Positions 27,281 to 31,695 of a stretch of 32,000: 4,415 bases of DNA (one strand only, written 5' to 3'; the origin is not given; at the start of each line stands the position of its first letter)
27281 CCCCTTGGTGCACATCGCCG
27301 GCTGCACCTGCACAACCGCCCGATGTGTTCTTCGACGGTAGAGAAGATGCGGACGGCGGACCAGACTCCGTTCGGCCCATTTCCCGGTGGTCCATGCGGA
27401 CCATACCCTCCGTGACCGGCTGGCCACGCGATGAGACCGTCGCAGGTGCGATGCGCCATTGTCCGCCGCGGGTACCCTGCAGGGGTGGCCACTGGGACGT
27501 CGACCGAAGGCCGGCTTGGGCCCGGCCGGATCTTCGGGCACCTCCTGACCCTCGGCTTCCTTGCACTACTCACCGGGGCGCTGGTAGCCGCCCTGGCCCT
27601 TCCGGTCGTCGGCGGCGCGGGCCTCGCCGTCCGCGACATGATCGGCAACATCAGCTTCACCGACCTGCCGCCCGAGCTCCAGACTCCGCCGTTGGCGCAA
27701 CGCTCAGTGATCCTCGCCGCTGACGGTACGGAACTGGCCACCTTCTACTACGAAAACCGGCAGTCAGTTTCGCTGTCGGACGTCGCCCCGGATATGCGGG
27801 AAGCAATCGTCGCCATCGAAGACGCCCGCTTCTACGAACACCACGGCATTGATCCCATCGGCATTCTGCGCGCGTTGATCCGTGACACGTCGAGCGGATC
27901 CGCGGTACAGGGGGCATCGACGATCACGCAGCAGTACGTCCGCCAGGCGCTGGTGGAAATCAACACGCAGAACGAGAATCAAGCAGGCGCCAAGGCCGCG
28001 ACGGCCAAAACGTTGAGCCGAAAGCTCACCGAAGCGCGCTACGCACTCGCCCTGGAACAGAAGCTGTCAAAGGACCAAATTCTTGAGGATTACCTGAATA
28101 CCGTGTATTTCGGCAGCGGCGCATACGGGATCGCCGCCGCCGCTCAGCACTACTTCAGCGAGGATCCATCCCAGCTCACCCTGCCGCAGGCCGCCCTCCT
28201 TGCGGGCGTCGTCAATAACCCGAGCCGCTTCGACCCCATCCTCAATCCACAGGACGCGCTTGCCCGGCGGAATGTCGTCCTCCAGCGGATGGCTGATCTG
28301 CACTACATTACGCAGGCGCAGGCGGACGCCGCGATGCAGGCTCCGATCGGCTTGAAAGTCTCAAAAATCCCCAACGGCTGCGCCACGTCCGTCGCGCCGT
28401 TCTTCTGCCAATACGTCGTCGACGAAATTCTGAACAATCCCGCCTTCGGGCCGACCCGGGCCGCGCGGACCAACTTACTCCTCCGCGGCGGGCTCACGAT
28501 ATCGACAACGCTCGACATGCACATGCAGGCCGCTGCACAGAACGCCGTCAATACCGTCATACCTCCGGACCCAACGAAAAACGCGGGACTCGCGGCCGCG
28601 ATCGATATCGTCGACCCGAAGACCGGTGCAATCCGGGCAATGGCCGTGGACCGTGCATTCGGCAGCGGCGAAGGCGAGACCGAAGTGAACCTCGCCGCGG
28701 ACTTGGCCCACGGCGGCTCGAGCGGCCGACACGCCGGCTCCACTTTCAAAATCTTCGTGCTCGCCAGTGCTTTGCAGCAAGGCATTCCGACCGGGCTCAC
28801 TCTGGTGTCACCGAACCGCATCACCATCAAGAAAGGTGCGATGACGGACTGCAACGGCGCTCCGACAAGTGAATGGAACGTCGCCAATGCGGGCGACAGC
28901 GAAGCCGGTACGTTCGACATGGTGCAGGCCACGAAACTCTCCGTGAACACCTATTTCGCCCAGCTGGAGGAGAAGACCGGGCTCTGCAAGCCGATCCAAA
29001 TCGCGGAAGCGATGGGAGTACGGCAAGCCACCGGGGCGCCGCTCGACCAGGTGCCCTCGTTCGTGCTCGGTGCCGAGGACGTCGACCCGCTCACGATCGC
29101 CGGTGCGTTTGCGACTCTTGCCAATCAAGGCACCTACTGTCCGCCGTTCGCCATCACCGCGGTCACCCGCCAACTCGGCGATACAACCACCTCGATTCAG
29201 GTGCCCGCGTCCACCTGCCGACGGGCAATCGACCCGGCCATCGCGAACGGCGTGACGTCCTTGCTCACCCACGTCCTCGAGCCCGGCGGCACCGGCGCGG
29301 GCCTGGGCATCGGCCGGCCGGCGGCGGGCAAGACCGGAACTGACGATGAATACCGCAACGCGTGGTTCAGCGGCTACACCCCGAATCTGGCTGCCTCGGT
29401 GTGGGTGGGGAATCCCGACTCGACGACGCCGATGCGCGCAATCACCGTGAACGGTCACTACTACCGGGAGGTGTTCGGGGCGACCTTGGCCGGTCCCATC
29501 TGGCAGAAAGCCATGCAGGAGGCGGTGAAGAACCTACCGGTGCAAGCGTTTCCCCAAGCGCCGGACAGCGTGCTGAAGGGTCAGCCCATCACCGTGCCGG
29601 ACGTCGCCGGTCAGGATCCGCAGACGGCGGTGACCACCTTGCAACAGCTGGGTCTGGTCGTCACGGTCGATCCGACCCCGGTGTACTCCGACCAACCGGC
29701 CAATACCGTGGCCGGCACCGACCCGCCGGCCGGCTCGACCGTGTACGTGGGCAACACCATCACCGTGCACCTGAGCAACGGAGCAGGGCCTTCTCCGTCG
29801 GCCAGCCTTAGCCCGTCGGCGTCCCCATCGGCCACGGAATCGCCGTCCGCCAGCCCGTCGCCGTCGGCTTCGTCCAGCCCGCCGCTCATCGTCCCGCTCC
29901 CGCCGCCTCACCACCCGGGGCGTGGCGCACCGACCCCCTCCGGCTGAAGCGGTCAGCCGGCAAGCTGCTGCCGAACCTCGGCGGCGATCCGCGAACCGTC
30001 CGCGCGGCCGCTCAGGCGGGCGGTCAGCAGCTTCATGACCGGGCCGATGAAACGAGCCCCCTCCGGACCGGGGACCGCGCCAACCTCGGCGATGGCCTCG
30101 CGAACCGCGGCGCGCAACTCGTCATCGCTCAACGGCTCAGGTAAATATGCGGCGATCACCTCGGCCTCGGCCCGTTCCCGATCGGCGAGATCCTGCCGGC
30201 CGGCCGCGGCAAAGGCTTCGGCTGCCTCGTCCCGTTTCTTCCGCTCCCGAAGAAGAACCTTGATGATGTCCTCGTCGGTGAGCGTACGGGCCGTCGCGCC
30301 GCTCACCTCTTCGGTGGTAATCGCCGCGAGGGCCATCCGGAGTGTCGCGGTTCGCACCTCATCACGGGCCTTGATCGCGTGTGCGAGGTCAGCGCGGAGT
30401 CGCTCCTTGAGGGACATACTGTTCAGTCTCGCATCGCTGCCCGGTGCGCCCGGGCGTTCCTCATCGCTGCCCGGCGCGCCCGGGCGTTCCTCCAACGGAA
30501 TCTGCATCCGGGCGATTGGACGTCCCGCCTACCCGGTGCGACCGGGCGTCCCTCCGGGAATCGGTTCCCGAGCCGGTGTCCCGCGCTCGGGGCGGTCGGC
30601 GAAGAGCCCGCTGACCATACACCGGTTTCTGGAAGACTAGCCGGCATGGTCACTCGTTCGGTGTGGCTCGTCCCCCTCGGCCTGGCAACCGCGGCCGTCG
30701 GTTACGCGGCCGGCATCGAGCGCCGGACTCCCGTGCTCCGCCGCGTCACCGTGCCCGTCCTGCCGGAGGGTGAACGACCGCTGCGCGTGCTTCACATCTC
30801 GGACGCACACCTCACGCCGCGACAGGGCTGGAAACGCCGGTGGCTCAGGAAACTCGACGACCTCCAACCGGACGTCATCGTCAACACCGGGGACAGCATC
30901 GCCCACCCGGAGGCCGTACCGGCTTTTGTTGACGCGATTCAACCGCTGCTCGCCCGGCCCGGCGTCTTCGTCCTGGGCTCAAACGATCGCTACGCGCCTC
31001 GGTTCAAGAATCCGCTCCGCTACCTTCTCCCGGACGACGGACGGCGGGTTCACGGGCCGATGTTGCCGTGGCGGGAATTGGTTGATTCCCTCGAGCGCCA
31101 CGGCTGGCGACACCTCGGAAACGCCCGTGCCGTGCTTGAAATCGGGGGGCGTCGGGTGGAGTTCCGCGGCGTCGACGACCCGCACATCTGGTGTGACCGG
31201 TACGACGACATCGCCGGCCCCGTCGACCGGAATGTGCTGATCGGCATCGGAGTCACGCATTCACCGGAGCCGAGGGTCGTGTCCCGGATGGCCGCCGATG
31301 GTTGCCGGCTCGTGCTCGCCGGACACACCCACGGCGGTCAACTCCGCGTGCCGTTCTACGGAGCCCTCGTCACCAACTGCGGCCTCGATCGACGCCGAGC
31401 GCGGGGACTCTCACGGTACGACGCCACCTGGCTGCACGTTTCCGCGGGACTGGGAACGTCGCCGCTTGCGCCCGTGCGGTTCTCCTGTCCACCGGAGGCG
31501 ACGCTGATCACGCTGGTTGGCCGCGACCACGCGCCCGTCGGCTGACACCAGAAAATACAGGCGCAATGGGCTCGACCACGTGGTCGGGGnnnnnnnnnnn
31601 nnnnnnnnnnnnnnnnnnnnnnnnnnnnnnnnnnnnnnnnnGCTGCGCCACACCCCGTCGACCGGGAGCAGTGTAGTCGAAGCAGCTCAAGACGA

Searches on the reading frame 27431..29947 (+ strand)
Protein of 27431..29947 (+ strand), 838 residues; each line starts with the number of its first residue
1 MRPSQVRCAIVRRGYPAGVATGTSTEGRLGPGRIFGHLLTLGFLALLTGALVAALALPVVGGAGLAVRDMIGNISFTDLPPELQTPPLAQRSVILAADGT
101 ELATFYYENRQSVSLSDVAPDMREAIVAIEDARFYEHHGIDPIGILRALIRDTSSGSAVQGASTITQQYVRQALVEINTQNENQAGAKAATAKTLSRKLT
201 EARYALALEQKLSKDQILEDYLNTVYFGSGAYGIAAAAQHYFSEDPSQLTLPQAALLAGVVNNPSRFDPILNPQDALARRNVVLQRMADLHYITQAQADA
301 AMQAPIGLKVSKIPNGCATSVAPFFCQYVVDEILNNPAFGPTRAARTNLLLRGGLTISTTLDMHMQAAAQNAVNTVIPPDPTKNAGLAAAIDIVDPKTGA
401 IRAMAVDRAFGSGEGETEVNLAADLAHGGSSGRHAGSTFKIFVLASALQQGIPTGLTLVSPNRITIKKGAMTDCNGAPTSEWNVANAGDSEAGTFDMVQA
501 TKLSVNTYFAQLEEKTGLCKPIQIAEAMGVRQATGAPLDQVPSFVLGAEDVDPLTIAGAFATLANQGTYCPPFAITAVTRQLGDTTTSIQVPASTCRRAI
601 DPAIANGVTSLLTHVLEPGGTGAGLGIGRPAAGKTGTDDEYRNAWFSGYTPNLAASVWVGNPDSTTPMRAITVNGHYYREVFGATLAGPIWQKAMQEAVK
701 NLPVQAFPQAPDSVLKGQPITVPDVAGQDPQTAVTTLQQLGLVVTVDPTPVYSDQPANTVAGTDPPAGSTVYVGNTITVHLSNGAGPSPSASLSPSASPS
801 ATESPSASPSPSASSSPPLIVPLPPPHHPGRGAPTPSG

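Call 17: search_protein_families(library=pfam, proteins=[window:27431-29947:+], max_evalue=0.00001)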
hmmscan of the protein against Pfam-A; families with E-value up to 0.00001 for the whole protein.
window:27431-29947:+ (838 aa): 3 families
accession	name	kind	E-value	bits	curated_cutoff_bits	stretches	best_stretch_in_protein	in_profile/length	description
PF00912.28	Transgly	-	1e-64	217.7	27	1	99-287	2-177/178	Transglycosylase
PF00905.27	Transpeptidase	-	1.5e-23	83.9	22.1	1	393-657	5-271/299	Penicillin binding protein transpeptidase domain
PF03793.24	PASTA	-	4.1e-13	49.5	23.2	1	720-783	1-64/64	PASTA domain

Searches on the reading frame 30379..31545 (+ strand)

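Call 17: search_protein_families(library=pfam, proteins=[window:30379-31545:+], max_evalue=0.00001)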
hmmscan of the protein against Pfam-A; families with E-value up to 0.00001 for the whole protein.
window:30379-31545:+ (388 aa): 2 families
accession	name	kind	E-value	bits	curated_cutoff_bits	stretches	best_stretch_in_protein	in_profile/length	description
PF00149.33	Metallophos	-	1.7e-10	42.1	21.5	1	135-319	1-190/191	Calcineurin-like phosphoesterase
PF12850.12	Metallophos_2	-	2.5e-06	28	27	0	136-324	2-123/154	Calcineurin-like phosphoesterase superfamily domain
